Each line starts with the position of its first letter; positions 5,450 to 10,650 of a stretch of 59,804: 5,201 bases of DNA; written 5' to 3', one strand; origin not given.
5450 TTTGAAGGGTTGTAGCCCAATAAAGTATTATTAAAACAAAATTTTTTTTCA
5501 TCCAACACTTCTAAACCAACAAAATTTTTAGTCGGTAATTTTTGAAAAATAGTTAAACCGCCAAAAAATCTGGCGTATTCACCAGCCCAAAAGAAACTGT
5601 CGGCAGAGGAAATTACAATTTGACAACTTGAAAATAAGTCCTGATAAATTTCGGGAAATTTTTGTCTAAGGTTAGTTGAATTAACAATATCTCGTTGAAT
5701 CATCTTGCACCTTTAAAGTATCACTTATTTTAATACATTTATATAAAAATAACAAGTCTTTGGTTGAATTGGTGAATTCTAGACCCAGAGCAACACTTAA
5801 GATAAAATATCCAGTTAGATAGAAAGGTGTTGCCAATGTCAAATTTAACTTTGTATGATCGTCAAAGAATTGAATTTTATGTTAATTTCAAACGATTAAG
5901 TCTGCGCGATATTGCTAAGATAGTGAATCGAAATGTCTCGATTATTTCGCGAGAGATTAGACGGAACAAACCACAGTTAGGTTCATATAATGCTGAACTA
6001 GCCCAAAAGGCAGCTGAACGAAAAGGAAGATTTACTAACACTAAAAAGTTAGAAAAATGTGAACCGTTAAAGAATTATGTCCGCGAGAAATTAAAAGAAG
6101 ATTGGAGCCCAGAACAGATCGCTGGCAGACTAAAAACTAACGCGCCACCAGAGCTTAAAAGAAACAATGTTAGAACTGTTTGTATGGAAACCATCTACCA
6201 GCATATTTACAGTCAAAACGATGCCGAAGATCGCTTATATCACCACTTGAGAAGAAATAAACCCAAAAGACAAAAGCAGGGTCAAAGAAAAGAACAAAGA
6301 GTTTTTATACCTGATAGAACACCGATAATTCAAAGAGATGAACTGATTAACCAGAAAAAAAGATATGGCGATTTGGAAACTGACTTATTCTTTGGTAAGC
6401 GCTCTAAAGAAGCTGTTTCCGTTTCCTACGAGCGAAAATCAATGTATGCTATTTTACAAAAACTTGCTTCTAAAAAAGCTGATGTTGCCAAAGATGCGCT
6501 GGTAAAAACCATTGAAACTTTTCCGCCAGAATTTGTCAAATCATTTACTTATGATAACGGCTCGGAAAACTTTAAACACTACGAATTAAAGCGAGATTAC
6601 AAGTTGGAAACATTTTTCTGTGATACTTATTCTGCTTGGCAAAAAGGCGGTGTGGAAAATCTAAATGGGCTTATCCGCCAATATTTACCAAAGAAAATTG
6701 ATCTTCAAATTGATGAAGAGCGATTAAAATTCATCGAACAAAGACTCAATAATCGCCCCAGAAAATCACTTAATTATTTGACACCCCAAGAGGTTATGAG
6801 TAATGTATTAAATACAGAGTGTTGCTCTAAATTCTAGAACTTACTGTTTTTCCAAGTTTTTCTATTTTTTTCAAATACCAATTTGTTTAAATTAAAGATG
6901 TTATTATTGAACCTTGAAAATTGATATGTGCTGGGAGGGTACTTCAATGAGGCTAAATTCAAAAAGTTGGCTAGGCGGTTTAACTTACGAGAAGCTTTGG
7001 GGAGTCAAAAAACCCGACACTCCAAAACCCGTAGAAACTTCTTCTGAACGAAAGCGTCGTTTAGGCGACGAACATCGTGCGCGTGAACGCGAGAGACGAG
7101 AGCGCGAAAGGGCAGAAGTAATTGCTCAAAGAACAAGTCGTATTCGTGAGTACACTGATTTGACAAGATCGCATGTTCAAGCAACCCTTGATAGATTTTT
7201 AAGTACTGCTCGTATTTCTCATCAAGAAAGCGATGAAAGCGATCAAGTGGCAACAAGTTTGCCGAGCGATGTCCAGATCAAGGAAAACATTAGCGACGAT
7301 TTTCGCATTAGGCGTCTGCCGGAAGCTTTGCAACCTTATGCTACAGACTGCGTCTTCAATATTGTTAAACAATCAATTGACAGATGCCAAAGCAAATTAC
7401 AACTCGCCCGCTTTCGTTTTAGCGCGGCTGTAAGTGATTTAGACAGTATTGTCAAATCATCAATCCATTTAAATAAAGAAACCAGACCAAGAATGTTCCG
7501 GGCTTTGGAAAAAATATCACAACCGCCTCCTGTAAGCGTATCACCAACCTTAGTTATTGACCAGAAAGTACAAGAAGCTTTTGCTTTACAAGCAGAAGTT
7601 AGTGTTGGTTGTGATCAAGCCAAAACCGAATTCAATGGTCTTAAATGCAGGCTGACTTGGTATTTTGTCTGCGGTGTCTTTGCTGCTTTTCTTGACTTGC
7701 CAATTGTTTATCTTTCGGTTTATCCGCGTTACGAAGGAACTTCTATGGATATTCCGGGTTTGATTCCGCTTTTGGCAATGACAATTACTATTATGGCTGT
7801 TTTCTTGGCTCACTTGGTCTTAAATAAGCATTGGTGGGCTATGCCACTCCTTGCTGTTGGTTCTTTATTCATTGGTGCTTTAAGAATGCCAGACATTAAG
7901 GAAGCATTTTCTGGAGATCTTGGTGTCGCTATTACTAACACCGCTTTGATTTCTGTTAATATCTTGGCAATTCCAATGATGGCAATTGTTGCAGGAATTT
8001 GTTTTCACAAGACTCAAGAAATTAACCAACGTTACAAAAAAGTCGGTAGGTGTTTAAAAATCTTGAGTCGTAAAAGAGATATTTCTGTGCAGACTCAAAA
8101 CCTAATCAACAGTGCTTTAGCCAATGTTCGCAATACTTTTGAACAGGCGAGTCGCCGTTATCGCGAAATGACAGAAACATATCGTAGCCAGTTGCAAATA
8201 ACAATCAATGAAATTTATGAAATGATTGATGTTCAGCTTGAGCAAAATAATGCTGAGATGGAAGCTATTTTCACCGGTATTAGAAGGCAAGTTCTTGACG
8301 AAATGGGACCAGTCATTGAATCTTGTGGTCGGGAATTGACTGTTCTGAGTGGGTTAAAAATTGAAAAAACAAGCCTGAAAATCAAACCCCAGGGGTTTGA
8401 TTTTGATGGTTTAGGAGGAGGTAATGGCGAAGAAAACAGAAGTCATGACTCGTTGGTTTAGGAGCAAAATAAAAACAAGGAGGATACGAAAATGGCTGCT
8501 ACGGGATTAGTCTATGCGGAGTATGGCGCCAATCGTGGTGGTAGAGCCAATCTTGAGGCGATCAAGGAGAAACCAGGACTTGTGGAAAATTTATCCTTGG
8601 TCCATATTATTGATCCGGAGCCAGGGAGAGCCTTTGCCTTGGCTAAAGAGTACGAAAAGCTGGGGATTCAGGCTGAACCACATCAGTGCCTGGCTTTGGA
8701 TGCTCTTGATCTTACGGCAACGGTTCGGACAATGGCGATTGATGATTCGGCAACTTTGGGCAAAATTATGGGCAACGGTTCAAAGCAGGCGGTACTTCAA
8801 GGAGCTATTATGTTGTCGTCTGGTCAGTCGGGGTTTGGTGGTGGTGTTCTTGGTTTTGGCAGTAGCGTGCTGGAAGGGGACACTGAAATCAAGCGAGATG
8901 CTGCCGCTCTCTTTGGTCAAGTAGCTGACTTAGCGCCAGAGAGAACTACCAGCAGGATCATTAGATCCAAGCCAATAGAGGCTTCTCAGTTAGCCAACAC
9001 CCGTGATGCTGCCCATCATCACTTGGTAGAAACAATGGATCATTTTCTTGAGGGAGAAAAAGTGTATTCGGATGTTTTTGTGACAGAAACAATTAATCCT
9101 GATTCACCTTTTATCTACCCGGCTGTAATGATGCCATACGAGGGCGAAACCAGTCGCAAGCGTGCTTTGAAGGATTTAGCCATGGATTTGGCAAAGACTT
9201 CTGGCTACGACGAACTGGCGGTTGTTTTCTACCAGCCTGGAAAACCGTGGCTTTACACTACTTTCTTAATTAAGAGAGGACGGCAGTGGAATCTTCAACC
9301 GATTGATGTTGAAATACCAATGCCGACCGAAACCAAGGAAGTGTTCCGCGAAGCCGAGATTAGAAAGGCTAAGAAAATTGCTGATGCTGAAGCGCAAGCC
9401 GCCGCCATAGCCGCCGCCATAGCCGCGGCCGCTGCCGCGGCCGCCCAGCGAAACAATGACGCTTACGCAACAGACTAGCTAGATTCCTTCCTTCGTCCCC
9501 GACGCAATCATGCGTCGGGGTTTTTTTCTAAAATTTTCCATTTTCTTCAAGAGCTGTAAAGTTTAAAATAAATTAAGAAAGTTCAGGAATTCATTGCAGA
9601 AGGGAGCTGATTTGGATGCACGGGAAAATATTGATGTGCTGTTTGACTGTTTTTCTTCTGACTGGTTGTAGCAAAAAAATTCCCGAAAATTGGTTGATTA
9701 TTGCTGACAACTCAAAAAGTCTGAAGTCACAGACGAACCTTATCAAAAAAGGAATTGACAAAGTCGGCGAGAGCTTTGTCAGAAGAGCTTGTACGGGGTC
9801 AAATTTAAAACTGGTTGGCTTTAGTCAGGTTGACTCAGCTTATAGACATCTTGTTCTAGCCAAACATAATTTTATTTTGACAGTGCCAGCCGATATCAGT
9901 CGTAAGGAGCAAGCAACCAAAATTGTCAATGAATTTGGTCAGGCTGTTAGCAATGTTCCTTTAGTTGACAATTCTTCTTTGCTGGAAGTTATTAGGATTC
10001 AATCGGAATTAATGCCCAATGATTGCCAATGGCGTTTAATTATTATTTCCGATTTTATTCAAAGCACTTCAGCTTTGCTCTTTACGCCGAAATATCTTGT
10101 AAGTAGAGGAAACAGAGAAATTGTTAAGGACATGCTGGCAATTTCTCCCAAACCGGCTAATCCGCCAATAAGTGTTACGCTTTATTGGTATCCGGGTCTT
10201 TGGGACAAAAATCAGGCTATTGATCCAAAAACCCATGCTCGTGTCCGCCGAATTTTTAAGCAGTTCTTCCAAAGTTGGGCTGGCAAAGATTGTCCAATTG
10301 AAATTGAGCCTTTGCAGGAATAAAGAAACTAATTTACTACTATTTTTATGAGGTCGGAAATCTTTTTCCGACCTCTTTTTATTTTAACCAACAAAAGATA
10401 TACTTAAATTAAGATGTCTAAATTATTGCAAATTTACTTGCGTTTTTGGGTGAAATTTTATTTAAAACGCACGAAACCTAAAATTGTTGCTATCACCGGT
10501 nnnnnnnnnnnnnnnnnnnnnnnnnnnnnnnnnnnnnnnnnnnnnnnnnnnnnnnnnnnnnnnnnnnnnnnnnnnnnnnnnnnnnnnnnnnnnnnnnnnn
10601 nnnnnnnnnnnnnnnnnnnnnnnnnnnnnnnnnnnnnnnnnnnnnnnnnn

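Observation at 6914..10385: GC-rich three-gene cassette of unknown function (4-TM coiled-coil protein, Gly/Ala-rich orphan, vWA lipoprotein) occupying the murE slot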

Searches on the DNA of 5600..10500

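Call 105: search_rna_families(source=window, start=5600, end=10500, threshold=evalue, max_evalue=0.1)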
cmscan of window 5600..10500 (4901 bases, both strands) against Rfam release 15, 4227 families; matches with E-value up to 0.1: 0.
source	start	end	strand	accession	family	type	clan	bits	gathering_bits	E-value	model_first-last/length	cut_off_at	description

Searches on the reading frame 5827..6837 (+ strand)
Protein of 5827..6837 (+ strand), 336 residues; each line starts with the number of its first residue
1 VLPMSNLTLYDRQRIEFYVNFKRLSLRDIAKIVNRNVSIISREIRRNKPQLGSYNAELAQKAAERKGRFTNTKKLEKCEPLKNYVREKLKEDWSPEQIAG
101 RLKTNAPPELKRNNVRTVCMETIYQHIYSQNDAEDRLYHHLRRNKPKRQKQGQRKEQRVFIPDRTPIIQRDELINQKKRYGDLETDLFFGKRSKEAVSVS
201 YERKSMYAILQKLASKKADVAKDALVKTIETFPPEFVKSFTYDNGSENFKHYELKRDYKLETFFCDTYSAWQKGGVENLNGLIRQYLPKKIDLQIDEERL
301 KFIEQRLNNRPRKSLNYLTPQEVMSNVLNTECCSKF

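Call 3: search_protein_families(library=pfam, proteins=[window:5827-6837:+], max_evalue=1)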
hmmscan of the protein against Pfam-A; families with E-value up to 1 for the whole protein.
window:5827-6837:+ (336 aa): 8 families
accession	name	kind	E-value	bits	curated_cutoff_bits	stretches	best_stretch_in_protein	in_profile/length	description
PF13936.12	HTH_38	-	2.2e-09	37.3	27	1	6-47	4-44/44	Helix-turn-helix domain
PF00665.32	rve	-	0.00013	22.6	32.6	1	183-269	8-101/102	Integrase core domain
PF13565.12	HTH_32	-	0.004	18.1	33.7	1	82-125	34-71/73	Homeodomain-like domain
PF13384.12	HTH_23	-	0.025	14.8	24.6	0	14-46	7-40/50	Homeodomain-like domain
PF13683.12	rve_3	-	0.037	14.2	26.5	1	260-320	3-67/67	Integrase core domain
PF04297.20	UPF0122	-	0.09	13.5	22.7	1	8-68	19-80/101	Putative helix-turn-helix protein, YlxM / p13 like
PF00959.24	Phage_lysozyme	-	0.14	12.9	22.3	1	237-284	71-120/125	Phage lysozyme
PF18549.6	NitrOD1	-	0.44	11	25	1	18-46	27-55/70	Nitrosopumilus output domain 1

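Call 4: search_protein_families(library=ncbifam, proteins=[window:5827-6837:+], max_evalue=1)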
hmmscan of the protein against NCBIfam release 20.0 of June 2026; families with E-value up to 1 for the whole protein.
window:5827-6837:+ (336 aa): 2 families
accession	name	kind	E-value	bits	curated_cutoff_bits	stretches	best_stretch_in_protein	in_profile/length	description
NF033563.0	transpos_IS30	equivalog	4e-73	246.4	80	1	38-313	1-267/267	IS30 family transposase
NF033546.1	transpos_IS21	equivalog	1.2e-06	28.2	160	1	246-322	200-280/294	IS21 family transposase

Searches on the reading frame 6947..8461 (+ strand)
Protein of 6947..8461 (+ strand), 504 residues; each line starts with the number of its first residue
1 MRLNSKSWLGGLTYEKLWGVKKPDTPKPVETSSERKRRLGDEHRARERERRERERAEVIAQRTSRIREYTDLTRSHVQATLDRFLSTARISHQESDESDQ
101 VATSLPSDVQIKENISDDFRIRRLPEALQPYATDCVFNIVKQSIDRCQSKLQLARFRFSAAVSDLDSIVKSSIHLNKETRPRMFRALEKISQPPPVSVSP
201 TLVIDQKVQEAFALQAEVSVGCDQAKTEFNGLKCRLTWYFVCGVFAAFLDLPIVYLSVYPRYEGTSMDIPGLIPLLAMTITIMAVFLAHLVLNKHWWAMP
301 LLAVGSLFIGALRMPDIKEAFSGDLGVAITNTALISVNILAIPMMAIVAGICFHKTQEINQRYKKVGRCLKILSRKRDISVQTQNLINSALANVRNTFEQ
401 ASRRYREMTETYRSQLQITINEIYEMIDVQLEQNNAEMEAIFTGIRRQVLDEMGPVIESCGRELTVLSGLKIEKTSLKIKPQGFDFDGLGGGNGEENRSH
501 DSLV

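Call 3: search_protein_families(library=pfam, proteins=[window:6947-8461:+], max_evalue=1)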
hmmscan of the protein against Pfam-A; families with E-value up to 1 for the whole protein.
window:6947-8461:+ (504 aa): 6 families
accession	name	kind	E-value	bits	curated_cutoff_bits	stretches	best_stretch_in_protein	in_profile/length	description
PF05473.18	UL45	-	0.0057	16.7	27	1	325-361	49-85/191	UL45 protein, carbohydrate-binding C-type lectin-like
PF13571.11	DUF4133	-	0.0093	16.8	25.2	1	226-257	8-39/91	Domain of unknown function (DUF4133)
PF07889.17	DUF1664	-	0.077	13.5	34.6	0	138-192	44-98/124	Protein of unknown function (DUF1664)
PF05960.17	DUF885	-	0.092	12.8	32.4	1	392-445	201-257/532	Bacterial protein of unknown function (DUF885)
PF11172.13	DUF2959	-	0.29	11.8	26.8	1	374-443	10-75/190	Protein of unknown function (DUF2959)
PF21109.2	Stonustoxin_helical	-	0.32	11.6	27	0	373-434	3-64/96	Stonustoxin helical domain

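Call 4: search_protein_families(library=ncbifam, proteins=[window:6947-8461:+], max_evalue=1)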
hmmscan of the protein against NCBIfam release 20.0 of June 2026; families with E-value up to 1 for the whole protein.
window:6947-8461:+ (504 aa): 0 families

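Call 8: search_protein_families(library=phrogs, proteins=[window:6947-8461:+], max_evalue=1)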
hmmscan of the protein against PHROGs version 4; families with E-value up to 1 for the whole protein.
window:6947-8461:+ (504 aa): 4 families
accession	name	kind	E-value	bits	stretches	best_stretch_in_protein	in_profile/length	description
phrog_30014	-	unknown function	0.017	16.2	1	351-437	11-95/114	-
phrog_284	-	DNA, RNA and nucleotide metabolism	0.12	12.2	1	31-147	60-180/398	exonuclease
phrog_22144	-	unknown function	0.15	13.4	1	398-452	5-56/90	-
phrog_5820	-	unknown function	0.36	11.4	1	376-449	20-93/200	-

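Call 9: search_protein_families(library=padloc, proteins=[window:6947-8461:+], max_evalue=1)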
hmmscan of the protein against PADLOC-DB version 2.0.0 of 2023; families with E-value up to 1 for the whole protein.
window:6947-8461:+ (504 aa): 5 families
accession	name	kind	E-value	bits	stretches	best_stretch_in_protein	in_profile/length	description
PDLC04792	PDC-S01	-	0.0012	15.5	1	388-438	206-256/452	-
PDLC00637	ZorA2|ZorA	-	0.0014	15.5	1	354-446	252-347/420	MotA/ExbB/TolQ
PDLC04407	PDC-M09A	-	0.0082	13.7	1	320-426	169-272/282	-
PDLC02979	AriA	-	0.017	13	1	356-450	185-275/373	-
PDLC00695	Effector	-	0.17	9.4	0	269-311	34-76/195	2TM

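Call 17: find_homologous_proteins(query=window:6947-8461:+, max_evalue=0.001)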
Query window:6947-8461:+ (504 aa): 3 proteins with E <= 0.001 among 8000 candidates.
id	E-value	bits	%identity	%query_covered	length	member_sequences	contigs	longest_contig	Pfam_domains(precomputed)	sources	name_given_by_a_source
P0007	0.0e+0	1124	100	100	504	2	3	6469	-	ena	-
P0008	3.2e-240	816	76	99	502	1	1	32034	-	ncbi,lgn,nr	ncbi:MAG: hypothetical protein M1429_01160 [Patescibacteria group bacterium]|nr:hypothetical protein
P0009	9.7e-119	415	45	93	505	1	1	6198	-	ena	-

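Call 18: find_encoding_contigs(protein=P0008, flank=10000, max_places=4)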
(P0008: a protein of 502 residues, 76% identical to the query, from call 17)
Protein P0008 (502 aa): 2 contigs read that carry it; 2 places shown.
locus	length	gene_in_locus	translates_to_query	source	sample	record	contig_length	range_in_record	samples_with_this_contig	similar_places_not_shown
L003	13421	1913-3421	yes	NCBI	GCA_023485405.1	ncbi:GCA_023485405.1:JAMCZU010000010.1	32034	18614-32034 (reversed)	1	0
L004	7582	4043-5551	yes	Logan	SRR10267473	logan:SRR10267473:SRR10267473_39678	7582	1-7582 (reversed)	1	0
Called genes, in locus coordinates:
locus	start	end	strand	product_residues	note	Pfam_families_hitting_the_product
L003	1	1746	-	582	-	?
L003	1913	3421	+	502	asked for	-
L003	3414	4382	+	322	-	-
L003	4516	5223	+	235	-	-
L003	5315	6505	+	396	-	PF08245:Mur_ligase_M, PF02875:Mur_ligase_C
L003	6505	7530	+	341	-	PF00953:Glycos_transf_4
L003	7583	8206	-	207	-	-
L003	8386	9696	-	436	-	PF04055:Radical_SAM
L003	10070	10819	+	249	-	PF02578:Cu-oxidase_4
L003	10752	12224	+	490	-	PF21799:MurD-like_N, PF08245:Mur_ligase_M, PF02875:Mur_ligase_C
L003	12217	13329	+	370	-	PF01098:FTSW_RODA_SPOVE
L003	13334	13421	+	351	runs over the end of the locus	PF03033:Glyco_transf_28, PF04101:Glyco_tran_28_C, PF06722:EryCIII-like_C (faint)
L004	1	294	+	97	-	?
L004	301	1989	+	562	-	PF03717:PBP_dimer, PF00905:Transpeptidase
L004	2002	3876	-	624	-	-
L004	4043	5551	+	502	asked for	-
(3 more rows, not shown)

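Call 19: find_encoding_contigs(protein=P0009, flank=10000, max_places=4)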
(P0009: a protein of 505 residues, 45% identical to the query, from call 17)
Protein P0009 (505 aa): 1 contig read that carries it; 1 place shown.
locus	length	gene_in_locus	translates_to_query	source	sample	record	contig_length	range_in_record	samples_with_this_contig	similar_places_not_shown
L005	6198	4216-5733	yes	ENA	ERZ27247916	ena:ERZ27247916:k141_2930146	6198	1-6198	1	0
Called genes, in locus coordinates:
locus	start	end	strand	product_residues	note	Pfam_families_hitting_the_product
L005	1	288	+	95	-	?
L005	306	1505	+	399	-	PF02660:G3P_acyltransf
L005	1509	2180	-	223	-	PF01551:Peptidase_M23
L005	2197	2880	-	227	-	PF00702:Hydrolase, PF13419:HAD_2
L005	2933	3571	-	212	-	PF12917:YfbR-like (weak), PF13023:HD_3, PF01966:HD (faint)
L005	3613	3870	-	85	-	PF01541:GIY-YIG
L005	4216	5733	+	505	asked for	-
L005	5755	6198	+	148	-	?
